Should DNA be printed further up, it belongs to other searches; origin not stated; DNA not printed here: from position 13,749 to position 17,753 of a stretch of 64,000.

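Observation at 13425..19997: NuoE-like / NuoF-like / giant NuoG::GltD fusion / erythrin operon: candidate uncharacterised flavin-based bifurcating or transhydrogenase-type complex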

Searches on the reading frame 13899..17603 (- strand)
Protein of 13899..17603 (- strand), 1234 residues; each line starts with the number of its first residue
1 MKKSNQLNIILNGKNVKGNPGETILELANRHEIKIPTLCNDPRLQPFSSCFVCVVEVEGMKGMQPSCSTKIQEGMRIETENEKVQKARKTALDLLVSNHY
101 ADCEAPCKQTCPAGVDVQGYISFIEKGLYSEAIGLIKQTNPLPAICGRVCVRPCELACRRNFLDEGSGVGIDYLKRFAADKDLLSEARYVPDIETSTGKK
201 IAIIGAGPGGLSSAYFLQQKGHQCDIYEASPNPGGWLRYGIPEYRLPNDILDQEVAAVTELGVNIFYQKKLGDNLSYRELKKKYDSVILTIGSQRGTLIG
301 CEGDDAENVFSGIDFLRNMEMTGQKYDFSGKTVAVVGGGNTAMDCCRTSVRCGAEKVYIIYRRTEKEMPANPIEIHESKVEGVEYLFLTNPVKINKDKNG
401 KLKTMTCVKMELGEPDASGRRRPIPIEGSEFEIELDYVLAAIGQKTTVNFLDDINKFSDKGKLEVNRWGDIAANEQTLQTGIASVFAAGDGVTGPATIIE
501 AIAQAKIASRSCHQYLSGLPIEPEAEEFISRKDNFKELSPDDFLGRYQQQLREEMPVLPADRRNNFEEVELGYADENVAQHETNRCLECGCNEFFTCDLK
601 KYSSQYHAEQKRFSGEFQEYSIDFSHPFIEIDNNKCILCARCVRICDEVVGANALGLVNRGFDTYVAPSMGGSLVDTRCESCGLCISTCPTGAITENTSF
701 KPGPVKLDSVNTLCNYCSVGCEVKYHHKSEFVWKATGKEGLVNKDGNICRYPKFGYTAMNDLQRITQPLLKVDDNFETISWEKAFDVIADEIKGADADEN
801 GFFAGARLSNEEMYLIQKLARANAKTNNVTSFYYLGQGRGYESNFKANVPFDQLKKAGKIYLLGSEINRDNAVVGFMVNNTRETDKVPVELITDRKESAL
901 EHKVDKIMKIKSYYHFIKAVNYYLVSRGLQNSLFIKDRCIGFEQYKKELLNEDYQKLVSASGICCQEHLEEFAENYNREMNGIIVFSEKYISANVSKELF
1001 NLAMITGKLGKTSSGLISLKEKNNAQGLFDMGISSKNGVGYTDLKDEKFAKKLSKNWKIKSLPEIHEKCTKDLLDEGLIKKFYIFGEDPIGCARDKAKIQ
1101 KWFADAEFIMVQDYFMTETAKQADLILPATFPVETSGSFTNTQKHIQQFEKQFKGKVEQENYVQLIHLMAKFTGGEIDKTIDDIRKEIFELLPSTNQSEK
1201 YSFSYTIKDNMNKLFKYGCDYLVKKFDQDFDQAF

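Call 3: search_protein_families(library=pfam, proteins=[window:13899-17603:-])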
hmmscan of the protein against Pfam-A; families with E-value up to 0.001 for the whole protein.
window:13899-17603:- (1234 aa): 18 families
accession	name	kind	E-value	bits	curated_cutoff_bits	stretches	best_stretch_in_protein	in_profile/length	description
PF07992.20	Pyr_redox_2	-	1.2e-32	113.9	26.1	1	200-505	2-291/291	Pyridine nucleotide-disulphide oxidoreductase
PF00384.28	Molybdopterin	-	1.9e-30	106.6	24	1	764-1159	1-340/353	Molybdopterin oxidoreductase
PF14691.11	Fer4_20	-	2.2e-18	66.5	25.8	1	102-182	26-108/113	Dihydroprymidine dehydrogenase domain II, 4Fe-4S cluster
PF13510.11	Fer2_4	-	2.3e-18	66.4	22.8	1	5-81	2-81/82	2Fe-2S iron-sulfur cluster binding domain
PF22117.2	Fer4_Nqo3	-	1.9e-10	41.2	27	1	627-695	2-67/67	NADH-quinone oxidoreductase subunit 3, ferredoxin-like domain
PF13738.12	Pyr_redox_3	-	3.9e-09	36.6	30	1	325-489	159-305/305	Pyridine nucleotide-disulphide oxidoreductase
PF13450.12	NAD_binding_8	-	5.4e-09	36.6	21.9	1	203-238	1-36/68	NAD(P)-binding Rossmann-like domain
PF00070.33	Pyr_redox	-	1.7e-07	32.1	22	0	333-406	2-78/82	Pyridine nucleotide-disulphide oxidoreductase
PF14697.11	Fer4_21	-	3.7e-06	27.4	35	1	630-695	2-58/59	4Fe-4S dicluster domain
PF12838.12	Fer4_7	-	5.4e-06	27.2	27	1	635-693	1-52/52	4Fe-4S dicluster domain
PF00037.32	Fer4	-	5.7e-05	23.2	21.1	1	677-695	6-24/24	4Fe-4S binding domain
PF04879.21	Molybdop_Fe4S4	-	0.00011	22.6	22.7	1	709-760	3-54/55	Molybdopterin oxidoreductase Fe4S4 domain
PF01266.30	DAO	-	0.00026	21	27.9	1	200-235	1-44/353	FAD dependent oxidoreductase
PF03807.23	F420_oxidored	-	0.00035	21.5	21.6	0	332-368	1-37/94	NADP oxidoreductase coenzyme F420-dependent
PF01946.23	Thi4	-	0.00037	20.3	26.2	0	188-236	7-56/235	Thi4 family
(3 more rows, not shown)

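Call 4: search_protein_families(library=ncbifam, proteins=[window:13899-17603:-])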
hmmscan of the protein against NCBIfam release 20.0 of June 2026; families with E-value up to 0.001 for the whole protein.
window:13899-17603:- (1234 aa): 66 families (the best 25 are shown)
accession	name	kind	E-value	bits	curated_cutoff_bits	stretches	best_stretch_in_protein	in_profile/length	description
NF009454.0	PRK12814.1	equivalog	9.7e-195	648.7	916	1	5-650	2-632/657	putative NADPH-dependent glutamate synthase small subunit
NF009410.0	PRK12771.1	subfamily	1.6e-146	489.2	516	1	64-598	7-518/566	NAD(P)-binding protein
NF009414.0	PRK12778.1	equivalog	1.8e-118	396.8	1103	1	76-517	307-750/752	bifunctional dihydroorotate dehydrogenase B NAD binding subunit/NADPH-dependent glutamate synthase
TIGR01316.1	gltA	equivalog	2.1e-103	346.6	471.75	1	102-516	33-449/449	NADPH-dependent glutamate synthase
TIGR03315.1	Se_ygfK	equivalog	4.1e-96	322.5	835.3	1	84-590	421-887/1012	putative selenate reductase subunit YgfK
NF010590.0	PRK13984.1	equivalog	4.2e-88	296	946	1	101-517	193-607/611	putative oxidoreductase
TIGR01318.1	gltD_gamma_fam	subfamily_domain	1.7e-87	294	482.95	1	103-516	45-465/467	glutamate synthase, small subunit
NF009413.0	PRK12775.1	equivalog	8e-85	285.4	1895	1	103-517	336-755/1006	putative trifunctional 2-polyprenylphenol hydroxylase/glutamate synthase subunit beta/ferritin domain-containing protein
NF009408.0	PRK12769.1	equivalog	1.4e-83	281.1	1003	1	105-517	234-652/659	formate-dependent uric acid utilization protein AegA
TIGR01591.1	Fdh-alpha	equivalog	1.5e-81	274.5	666.25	1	712-1195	1-501/672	formate dehydrogenase subunit alpha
TIGR01973.1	NuoG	equivalog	1.5e-80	271.7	470.05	2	591-1167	98-604/606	NADH-quinone oxidoreductase subunit NuoG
NF009409.0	PRK12770.1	subfamily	9.7e-75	251.9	343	1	194-517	14-351/360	putative glutamate synthase subunit beta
NF009451.0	PRK12809.1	equivalog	5.7e-72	242.9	1154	1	100-511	212-629/639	formate-dependent uric acid utilization protein YgfT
NF009415.0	PRK12779.1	equivalog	4.1e-68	230.2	1519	1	105-514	208-624/944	putative bifunctional glutamate synthase subunit beta/2-polyprenylphenol hydroxylase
TIGR01317.1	GOGAT_sm_gam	subfamily_domain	2.3e-62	211.5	447.7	1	97-518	41-480/485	glutamate synthase small subunit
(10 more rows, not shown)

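Call 5: search_solved_structures(query=window:13899-17603:-, max_evalue=1e-10, show_alignments=1)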
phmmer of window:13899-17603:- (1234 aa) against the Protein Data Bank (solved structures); distinct sequences matched with E-value up to 1e-10: 83 (the best 60 are shown).
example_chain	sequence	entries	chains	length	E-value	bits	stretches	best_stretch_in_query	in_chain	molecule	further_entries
9bov_A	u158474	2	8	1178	1e-232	778.7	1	9-1039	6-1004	Molybdopterin oxidoreductase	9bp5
8oh5_C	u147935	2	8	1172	1.1e-232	778.5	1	6-877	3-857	Formate dehydrogenase-O, major subunit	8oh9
9n5u_A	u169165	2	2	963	4.3e-181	607.7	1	4-820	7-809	NfnA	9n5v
4ylf_B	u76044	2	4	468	1.1e-98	334.8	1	105-518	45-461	Dihydropyrimidine dehydrogenase subunit A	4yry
5jca_L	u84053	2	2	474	5.9e-83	282.6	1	105-517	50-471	NADH-dependent Ferredoxin:NADP Oxidoreductase (NfnI) subunit alpha | NADH-dependent Ferredoxin:NADP Oxidoreductase subunit alpha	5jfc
9wxb_B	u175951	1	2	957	6.7e-79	269.2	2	621-1156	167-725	Formate dehydrogenase alpha subunit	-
6tg9_A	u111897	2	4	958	6.7e-77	262.6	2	613-1153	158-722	Formate dehydrogenase subunit alpha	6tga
5vj7_A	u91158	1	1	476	1.1e-69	238.7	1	105-517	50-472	Oxidoreductase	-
9gzq_A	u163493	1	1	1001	1.3e-66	228.5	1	707-1193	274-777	Probable oxidoreductase YjgC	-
8rqz_C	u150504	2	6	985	1.6e-66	228.2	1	707-1193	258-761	Probable oxidoreductase YjgC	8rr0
7vw6_A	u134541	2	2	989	1.3e-65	225.2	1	612-1149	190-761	Formate dehydrogenase | Tungsten-containing formate dehydrogenase alpha subunit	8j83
7e5z_A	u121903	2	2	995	1.3e-65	225.2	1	612-1149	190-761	Formate dehydrogenase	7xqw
6s6s_G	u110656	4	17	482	1e-61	212.3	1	98-518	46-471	Glutamate synthase [NADPH] small chain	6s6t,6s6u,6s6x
2vdc_G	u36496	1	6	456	4.4e-61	210.2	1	98-518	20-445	GLUTAMATE SYNTHASE [NADPH] SMALL CHAIN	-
7t2r_A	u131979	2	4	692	2.2e-56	194.6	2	590-833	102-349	NiFe hydrogenase subunit A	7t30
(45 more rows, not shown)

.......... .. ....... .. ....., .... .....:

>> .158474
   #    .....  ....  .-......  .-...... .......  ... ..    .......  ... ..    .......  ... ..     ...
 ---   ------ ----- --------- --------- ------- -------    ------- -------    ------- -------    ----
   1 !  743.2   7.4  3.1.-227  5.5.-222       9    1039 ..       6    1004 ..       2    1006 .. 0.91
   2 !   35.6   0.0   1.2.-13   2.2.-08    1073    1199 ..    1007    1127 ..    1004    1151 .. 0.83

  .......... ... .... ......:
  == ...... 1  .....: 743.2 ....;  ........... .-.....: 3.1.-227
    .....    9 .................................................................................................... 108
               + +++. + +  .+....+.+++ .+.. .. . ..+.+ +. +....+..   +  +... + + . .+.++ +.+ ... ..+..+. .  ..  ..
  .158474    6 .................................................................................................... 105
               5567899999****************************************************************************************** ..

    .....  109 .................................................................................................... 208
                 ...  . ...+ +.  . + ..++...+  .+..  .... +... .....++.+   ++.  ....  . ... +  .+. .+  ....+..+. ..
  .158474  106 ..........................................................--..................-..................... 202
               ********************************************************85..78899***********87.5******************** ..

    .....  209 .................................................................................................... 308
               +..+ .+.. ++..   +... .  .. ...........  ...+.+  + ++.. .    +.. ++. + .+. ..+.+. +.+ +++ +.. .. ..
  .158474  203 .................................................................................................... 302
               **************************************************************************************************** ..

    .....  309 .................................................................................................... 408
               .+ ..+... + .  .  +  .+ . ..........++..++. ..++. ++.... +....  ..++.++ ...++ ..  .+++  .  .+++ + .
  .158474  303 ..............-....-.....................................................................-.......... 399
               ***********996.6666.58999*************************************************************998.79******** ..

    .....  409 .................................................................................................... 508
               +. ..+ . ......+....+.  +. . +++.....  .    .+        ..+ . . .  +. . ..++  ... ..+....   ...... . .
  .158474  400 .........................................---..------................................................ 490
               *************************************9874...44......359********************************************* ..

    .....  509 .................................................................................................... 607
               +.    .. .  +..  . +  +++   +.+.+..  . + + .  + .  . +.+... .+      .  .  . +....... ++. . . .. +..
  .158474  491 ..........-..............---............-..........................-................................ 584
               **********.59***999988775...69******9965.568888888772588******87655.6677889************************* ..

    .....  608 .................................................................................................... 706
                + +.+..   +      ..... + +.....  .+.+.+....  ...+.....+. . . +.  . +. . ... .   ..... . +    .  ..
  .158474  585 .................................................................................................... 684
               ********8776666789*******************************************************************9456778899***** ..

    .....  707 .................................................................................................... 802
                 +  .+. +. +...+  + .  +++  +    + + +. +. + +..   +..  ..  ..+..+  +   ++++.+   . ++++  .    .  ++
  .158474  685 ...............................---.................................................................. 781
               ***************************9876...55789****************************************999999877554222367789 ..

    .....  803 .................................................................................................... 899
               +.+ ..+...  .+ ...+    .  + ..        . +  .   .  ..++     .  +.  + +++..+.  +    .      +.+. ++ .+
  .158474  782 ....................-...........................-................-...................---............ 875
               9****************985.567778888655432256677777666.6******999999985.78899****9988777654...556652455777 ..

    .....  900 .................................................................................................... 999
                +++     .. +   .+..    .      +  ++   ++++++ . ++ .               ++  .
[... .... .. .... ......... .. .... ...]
